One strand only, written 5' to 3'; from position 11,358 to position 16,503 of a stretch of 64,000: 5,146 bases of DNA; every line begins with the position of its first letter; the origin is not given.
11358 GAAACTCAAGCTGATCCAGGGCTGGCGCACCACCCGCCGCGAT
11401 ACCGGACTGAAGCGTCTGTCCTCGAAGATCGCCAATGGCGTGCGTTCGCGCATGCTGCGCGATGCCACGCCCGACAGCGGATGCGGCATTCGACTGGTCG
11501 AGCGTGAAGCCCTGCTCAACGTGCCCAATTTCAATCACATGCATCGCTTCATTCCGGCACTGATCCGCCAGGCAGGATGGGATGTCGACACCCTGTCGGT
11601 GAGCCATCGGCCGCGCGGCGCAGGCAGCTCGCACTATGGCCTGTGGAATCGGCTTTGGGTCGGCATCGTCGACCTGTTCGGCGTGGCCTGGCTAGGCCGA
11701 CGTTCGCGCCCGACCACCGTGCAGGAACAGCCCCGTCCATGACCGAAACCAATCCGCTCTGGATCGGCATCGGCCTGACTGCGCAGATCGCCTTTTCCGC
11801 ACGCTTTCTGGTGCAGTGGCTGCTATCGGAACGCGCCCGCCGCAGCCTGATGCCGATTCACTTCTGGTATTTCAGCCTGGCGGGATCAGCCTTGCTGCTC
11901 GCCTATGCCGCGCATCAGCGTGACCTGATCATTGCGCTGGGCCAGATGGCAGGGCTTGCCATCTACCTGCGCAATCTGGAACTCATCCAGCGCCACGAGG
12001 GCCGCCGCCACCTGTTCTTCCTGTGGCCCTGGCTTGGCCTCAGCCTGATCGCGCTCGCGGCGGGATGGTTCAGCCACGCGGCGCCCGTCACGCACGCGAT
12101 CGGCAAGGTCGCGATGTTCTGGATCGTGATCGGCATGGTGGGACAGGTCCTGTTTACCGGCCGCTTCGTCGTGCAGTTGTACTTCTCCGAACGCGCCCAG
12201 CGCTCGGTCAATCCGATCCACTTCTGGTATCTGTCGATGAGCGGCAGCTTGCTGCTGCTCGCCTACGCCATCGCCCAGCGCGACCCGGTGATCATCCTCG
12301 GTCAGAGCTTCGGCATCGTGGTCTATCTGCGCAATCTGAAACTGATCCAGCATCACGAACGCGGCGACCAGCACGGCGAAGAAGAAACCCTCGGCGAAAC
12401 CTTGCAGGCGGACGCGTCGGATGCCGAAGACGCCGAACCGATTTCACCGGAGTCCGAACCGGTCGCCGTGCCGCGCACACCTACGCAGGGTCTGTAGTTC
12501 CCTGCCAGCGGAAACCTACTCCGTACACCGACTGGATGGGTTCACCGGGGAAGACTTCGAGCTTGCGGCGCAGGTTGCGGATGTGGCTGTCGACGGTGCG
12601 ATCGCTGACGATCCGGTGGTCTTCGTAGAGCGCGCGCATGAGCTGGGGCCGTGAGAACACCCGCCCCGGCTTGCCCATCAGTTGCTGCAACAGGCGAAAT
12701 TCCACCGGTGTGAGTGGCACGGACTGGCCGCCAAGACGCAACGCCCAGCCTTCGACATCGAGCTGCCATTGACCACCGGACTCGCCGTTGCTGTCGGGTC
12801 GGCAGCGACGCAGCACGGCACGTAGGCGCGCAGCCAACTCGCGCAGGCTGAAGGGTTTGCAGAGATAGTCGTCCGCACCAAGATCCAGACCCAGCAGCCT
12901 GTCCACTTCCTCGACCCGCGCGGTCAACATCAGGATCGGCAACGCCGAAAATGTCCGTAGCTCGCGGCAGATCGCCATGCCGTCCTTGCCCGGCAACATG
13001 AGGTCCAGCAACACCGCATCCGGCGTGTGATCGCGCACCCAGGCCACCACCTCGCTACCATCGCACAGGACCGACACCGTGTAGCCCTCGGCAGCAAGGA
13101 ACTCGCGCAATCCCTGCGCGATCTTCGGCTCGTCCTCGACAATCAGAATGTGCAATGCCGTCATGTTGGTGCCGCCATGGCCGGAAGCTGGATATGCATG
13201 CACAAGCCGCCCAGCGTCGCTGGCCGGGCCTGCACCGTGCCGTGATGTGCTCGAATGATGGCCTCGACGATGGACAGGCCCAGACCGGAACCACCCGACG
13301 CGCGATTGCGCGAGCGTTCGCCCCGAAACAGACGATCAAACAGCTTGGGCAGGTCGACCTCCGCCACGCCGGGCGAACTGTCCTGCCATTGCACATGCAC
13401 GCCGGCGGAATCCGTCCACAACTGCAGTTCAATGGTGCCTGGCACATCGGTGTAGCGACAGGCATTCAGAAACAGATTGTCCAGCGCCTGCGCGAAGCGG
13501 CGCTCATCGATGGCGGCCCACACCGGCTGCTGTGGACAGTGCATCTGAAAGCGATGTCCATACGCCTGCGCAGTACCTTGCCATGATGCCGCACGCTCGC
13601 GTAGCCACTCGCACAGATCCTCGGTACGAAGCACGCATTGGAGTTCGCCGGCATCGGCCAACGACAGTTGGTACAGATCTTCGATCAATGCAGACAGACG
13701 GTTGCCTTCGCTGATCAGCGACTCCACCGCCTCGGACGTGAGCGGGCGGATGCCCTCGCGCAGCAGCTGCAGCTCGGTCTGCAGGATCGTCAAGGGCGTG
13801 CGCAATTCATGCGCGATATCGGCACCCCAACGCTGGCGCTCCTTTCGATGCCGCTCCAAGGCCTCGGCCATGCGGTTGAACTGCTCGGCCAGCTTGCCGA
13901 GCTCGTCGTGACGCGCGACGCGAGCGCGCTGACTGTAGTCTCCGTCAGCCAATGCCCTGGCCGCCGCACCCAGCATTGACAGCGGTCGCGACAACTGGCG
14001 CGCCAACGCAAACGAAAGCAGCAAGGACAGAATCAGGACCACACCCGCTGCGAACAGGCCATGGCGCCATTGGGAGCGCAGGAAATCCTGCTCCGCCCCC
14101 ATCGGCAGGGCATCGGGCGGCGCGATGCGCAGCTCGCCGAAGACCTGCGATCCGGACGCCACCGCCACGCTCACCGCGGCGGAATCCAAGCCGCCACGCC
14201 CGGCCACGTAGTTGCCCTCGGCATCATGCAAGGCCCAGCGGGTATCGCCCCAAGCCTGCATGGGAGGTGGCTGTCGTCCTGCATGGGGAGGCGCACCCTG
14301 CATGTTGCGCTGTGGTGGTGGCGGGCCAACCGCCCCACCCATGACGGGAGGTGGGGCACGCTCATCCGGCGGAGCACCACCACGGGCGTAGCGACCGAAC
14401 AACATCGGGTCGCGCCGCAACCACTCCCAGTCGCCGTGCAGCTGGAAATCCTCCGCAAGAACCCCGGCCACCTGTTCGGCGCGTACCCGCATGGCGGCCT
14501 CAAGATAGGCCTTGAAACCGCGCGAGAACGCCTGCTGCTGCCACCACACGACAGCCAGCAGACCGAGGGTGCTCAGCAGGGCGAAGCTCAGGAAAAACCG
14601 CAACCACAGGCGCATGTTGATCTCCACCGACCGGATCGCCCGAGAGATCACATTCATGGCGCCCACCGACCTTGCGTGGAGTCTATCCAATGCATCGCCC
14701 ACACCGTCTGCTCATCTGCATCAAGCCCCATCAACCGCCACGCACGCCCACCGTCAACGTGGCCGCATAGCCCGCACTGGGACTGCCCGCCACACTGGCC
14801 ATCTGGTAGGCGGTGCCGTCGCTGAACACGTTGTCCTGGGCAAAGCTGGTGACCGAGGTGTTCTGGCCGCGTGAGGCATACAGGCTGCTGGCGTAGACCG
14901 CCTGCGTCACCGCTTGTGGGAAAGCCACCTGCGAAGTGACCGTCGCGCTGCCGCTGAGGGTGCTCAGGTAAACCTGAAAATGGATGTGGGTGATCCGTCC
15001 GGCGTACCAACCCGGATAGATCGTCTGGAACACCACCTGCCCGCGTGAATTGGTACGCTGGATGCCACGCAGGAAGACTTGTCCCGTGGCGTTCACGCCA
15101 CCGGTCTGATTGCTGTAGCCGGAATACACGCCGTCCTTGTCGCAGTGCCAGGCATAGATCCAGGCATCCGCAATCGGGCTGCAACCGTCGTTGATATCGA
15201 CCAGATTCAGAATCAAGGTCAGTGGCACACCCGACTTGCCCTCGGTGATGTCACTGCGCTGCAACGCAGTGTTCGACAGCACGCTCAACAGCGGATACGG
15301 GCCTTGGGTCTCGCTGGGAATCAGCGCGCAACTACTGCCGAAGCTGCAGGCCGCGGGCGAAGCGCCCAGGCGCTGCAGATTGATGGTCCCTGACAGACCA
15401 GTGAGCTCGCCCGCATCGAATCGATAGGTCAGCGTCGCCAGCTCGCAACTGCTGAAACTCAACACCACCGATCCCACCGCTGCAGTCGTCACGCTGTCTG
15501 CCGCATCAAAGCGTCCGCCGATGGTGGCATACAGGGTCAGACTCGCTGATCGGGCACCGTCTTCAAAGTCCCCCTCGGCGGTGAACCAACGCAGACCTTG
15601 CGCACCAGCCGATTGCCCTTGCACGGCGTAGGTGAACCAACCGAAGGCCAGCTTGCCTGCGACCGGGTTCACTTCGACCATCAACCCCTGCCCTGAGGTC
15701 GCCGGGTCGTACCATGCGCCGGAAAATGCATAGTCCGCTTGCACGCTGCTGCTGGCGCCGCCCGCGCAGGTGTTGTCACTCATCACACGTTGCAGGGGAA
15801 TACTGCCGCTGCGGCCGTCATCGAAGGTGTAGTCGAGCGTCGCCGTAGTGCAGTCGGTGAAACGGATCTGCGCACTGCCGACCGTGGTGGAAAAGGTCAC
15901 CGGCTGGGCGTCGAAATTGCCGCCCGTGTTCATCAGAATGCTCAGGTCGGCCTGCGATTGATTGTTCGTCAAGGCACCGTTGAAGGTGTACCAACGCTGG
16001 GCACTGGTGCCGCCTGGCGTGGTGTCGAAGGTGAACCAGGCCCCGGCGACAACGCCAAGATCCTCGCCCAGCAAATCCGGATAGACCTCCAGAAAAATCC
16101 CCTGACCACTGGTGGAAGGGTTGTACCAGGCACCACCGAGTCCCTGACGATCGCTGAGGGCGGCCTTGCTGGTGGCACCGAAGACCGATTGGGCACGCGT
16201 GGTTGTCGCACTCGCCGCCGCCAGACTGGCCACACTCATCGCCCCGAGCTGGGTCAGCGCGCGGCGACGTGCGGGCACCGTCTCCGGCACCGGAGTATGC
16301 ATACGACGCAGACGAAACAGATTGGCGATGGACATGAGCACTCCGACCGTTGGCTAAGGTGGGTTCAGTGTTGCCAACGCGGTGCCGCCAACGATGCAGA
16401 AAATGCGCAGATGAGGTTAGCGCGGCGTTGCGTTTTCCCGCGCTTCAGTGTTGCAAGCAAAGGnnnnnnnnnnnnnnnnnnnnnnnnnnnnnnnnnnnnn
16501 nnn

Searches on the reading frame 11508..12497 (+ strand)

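Call 27: search_protein_families(library=pfam, proteins=[window:11508-12497:+], max_evalue=0.001)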
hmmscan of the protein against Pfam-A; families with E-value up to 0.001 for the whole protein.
window:11508-12497:+ (329 aa): 1 family
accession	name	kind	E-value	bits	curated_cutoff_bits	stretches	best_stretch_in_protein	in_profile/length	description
PF07578.16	LAB_N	-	5.3e-59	196.7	26.7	2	208-277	1-70/71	Lipid A Biosynthesis N-terminal domain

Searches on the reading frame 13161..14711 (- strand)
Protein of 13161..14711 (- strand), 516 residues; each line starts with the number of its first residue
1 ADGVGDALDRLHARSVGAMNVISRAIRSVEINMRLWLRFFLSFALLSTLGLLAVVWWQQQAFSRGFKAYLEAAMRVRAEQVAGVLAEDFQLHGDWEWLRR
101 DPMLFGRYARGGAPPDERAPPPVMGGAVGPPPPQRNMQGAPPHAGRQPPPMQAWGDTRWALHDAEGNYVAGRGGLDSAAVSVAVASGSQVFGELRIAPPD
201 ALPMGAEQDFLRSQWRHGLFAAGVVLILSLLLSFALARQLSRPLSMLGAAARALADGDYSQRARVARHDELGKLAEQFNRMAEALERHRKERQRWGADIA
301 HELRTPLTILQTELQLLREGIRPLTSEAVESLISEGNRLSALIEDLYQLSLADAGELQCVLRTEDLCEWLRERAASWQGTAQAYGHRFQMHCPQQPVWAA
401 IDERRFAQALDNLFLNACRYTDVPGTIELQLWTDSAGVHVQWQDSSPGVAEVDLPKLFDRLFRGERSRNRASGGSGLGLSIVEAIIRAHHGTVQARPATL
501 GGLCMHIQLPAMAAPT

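Call 27: search_protein_families(library=pfam, proteins=[window:13161-14711:-], max_evalue=0.001)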
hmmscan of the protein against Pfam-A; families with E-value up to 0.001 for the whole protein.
window:13161-14711:- (516 aa): 3 families
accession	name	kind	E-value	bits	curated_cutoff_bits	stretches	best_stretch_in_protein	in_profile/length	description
PF02518.31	HATPase_c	-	1.7e-20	74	26.4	1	402-511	2-109/111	Histidine kinase-, DNA gyrase B-, and HSP90-like ATPase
PF00672.30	HAMP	-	2.4e-15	57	25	1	236-286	2-52/53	HAMP domain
PF00512.31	HisKA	-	9.6e-15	54.8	26.9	1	292-355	2-66/66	His Kinase A (phospho-acceptor) domain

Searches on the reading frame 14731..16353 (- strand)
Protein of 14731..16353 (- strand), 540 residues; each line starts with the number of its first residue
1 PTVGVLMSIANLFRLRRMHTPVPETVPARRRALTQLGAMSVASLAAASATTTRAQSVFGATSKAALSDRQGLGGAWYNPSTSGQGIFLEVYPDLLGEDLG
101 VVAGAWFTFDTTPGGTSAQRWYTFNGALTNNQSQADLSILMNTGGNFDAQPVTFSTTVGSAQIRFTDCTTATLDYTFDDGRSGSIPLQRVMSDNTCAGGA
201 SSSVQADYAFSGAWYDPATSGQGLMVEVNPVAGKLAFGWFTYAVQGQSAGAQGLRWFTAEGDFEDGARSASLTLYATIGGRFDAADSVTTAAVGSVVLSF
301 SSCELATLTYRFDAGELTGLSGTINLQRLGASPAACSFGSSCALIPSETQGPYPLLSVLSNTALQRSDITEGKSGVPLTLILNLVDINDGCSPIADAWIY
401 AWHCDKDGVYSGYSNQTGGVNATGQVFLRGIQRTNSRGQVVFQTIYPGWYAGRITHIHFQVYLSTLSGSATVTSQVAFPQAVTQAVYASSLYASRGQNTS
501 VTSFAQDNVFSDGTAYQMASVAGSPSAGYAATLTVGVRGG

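Call 26: search_protein_families(library=pfam, proteins=[window:14731-16353:-], max_evalue=0.001)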
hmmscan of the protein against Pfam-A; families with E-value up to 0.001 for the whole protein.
window:14731-16353:- (540 aa): 1 family
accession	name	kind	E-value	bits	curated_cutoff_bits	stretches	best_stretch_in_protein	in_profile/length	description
PF00775.27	Dioxygenase_C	-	5.5e-05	23.1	27.3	1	364-452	16-98/182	Dioxygenase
